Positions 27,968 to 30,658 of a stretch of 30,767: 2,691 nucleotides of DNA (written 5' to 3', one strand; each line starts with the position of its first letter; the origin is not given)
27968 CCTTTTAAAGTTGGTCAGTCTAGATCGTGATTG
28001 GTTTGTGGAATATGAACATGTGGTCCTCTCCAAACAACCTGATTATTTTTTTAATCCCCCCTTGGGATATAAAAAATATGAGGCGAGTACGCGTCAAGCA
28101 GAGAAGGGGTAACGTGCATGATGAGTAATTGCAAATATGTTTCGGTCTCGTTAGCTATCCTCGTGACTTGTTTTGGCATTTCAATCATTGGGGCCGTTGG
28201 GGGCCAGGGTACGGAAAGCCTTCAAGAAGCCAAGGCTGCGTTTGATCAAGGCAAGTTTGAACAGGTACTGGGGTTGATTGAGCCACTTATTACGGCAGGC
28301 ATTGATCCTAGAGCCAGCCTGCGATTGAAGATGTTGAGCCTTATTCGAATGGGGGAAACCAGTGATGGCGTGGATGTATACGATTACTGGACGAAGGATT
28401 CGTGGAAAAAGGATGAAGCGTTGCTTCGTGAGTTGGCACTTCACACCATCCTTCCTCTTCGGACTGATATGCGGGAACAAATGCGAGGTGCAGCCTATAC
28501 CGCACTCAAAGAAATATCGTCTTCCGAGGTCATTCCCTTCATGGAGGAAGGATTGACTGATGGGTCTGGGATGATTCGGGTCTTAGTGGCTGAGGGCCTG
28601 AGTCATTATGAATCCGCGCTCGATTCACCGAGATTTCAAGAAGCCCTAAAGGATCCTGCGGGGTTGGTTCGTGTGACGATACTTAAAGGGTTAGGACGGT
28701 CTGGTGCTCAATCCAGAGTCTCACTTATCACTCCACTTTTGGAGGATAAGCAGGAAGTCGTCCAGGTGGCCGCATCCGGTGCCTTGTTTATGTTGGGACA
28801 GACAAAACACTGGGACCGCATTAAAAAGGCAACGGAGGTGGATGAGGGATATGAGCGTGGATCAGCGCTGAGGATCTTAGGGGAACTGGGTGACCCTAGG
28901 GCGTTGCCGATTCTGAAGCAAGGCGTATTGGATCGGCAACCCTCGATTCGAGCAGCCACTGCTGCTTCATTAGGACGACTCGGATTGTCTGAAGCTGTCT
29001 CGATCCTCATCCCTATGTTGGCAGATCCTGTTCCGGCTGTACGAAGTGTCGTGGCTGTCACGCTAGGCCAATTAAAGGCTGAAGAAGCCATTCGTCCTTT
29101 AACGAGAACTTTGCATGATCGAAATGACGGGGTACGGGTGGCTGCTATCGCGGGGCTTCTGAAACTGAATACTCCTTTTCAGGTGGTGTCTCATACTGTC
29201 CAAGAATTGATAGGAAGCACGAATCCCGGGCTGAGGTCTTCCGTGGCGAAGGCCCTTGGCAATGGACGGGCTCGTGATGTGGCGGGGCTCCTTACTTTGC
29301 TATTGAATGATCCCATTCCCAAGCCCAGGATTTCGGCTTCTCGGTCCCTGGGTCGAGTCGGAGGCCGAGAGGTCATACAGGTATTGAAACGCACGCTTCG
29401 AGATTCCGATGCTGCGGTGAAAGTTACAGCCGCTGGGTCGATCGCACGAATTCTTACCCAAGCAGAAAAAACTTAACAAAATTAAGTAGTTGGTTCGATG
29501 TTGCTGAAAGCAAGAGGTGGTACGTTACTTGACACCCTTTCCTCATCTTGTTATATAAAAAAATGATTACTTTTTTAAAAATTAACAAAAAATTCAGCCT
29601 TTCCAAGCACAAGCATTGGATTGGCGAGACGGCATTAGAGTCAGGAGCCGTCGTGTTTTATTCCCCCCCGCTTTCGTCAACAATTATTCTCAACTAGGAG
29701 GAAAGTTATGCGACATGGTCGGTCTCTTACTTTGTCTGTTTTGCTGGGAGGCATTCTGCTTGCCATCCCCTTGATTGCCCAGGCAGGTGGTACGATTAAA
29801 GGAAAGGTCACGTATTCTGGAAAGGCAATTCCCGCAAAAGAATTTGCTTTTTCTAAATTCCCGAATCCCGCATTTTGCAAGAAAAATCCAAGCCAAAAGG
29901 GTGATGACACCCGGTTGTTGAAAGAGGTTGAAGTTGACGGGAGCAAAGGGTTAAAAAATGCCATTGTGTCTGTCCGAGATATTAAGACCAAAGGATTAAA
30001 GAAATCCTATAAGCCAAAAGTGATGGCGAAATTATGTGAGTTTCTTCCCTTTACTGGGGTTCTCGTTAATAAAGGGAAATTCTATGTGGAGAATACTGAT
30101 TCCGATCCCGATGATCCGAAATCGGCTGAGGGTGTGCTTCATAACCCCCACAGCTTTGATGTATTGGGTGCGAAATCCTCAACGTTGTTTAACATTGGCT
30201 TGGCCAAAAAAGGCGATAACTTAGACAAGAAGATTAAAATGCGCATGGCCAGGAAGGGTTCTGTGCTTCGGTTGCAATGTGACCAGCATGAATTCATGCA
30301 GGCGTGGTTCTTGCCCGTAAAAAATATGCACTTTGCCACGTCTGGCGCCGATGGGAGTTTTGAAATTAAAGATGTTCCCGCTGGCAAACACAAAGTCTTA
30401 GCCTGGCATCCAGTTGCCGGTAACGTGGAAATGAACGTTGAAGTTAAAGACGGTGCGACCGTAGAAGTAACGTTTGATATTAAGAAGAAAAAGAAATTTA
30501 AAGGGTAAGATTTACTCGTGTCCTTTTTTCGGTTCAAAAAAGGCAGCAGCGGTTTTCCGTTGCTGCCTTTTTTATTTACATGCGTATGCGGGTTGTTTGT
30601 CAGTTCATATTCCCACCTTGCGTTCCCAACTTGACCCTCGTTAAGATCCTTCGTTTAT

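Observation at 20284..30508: Exported all-copper redox locus: giant MCO, three hidden type-1 copper proteins and scaffold-like accessories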

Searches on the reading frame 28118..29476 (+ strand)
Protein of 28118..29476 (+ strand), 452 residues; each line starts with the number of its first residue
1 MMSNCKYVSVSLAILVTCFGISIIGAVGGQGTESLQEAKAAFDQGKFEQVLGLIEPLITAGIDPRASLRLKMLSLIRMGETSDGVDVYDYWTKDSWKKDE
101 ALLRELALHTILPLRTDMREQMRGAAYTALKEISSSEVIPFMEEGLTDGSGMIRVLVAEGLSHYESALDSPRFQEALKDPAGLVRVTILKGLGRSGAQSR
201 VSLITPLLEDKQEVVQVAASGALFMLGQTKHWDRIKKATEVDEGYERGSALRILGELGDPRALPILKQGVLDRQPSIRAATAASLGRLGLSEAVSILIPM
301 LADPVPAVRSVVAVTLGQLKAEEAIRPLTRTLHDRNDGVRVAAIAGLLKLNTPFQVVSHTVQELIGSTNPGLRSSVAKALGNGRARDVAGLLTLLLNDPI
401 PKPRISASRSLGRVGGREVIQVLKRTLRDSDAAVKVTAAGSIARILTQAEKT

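Call 4: search_protein_families(library=pfam, proteins=[window:28118-29476:+], max_evalue=0.1)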
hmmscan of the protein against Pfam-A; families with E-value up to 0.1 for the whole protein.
window:28118-29476:+ (452 aa): 9 families
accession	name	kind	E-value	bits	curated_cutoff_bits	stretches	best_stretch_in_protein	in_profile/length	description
PF13646.12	HEAT_2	-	6.1e-40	135.8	27.7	6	272-347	11-87/88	HEAT repeats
PF02985.28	HEAT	-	1.2e-24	84.5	23.5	1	294-319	2-27/31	HEAT repeat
PF03130.22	HEAT_PBS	-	1.5e-16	59.4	20.9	1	247-270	2-25/27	PBS lyase HEAT-like repeat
PF12717.13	Cnd1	-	1.2e-07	32.3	26.4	1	308-357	2-55/162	non-SMC mitotic condensation complex subunit 1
PF13513.12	HEAT_EZ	-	3.1e-05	24.8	27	0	279-319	5-55/55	HEAT-like repeat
PF01602.26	Adaptin_N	-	0.0004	19.5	37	0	235-287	84-140/524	Adaptin N terminal region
PF21581.3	SCD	-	0.0014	19.3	27.5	0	328-352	35-59/75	Stromalin conservative domain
PF00514.29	Arm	-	0.02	15.4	20.6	0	293-319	13-39/41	Armadillo/beta-catenin-like repeat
PF25767.1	ARM_TBCD_2nd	-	0.028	14.3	29.7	0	418-448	77-107/245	Tubulin-specific chaperone D-like, ARM repeats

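Call 5: search_protein_families(library=ncbifam, proteins=[window:28118-29476:+], max_evalue=0.1)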
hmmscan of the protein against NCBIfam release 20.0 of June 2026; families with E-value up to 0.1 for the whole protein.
window:28118-29476:+ (452 aa): 8 families
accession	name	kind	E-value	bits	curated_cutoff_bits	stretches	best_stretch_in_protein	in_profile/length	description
NF045915.1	PhycobilmeDegNblB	equivalog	1.4e-22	80.3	300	2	184-341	48-210/214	phycobilisome degradation protein NblB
NF010374.0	PRK13800.1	equivalog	8.5e-17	60.7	1196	1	105-353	621-869/898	fumarate reductase/succinate dehydrogenase flavoprotein subunit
TIGR02270.1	TIGR02270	subfamily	2e-15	56.7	206.8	2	104-305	84-282/410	TIGR02270 family protein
NF058502.1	phyc_lyase_CpcE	equivalog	3.1e-14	53.1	330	2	247-377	59-200/260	C-phycocyanin alpha-cysteine-84 phycocyanobilin lyase subunit CpcE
NF058515.1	phyc_lyase_CpcF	equivalog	1.6e-09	37.6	220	2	216-292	47-123/200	C-phycocyanin alpha-cysteine-84 phycocyanobilin lyase subunit CpcF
NF058505.1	phyc_lyase_CpeY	equivalog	2.3e-06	26.5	600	1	240-364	62-187/419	C-phycoerythrin alpha-cysteine-82 phycoerythrobilin lyase CpeY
NF045662.1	DVU0298_fam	equivalog_domain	4.9e-06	26.3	75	1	291-335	144-188/213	DVU0298 family protein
NF007244.0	PRK09687.1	equivalog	8e-06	25.3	275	1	272-349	140-220/285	putative lyase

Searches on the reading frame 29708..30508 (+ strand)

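Call 4: search_protein_families(library=pfam, proteins=[window:29708-30508:+], max_evalue=0.1)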
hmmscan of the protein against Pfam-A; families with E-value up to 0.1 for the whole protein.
window:29708-30508:+ (266 aa): 4 families
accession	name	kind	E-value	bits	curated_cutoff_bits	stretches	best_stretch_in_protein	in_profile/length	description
PF13620.12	CarboxypepD_reg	-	4e-05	24.3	32.3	1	208-257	30-80/82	Carboxypeptidase regulatory-like domain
PF14686.12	fn3_3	-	0.0032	17.6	24.4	1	204-253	22-74/75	Polysaccharide lyase family 4, domain II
PF09430.16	EMC7_beta-sandw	-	0.006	17.2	26.6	1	212-252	25-65/122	ER membrane protein complex subunit 7, beta-sandwich domain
PF13715.12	CarbopepD_reg_2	-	0.012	16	32.2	1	210-261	28-79/88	CarboxypepD_reg-like domain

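Call 5: search_protein_families(library=ncbifam, proteins=[window:29708-30508:+], max_evalue=0.1)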
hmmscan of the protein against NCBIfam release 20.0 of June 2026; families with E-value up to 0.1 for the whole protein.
window:29708-30508:+ (266 aa): 1 family
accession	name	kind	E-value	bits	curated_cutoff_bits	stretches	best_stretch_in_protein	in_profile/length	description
NF052345.1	S_layer_anammox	exception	0.065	10.5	1400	1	209-260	1341-1393/1596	Kustd1514 family S-layer glycoprotein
